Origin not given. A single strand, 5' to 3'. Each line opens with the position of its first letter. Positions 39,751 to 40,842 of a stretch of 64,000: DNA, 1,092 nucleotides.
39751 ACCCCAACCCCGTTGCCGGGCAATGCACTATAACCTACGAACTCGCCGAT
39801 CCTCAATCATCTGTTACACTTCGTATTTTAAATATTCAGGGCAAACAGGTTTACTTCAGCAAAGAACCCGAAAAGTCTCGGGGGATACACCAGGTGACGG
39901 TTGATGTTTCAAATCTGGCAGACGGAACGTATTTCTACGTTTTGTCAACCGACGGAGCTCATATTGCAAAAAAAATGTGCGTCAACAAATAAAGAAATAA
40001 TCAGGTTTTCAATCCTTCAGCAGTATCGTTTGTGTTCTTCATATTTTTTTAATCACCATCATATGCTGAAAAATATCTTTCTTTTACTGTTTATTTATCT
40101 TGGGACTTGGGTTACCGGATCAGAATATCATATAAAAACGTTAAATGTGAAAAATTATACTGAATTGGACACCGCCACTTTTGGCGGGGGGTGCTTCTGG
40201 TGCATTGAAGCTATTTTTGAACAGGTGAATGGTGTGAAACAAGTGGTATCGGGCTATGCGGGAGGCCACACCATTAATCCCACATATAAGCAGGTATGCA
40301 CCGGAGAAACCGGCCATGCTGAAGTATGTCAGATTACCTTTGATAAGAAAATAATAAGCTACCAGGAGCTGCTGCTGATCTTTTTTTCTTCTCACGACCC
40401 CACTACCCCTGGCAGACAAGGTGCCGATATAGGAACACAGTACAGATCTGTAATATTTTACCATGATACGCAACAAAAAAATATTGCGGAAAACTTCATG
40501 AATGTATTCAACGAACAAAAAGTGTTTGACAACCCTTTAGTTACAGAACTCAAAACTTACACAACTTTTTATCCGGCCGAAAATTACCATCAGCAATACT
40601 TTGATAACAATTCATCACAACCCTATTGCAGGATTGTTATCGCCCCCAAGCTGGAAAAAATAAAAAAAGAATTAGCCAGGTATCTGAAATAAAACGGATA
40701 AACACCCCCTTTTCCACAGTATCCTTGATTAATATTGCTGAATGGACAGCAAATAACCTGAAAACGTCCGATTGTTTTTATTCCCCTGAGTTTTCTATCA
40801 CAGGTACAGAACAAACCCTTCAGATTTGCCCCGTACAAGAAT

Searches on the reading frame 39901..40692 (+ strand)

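Call 68: search_protein_families(library=pfam, proteins=[window:39901-40692:+], max_evalue=0.01)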
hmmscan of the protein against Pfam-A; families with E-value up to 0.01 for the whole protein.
window:39901-40692:+ (263 aa): 1 family
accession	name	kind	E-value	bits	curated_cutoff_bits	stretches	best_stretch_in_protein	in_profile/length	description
PF01625.27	PMSR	-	1.2e-65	220.9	23.7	1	91-243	1-152/153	Peptide methionine sulfoxide reductase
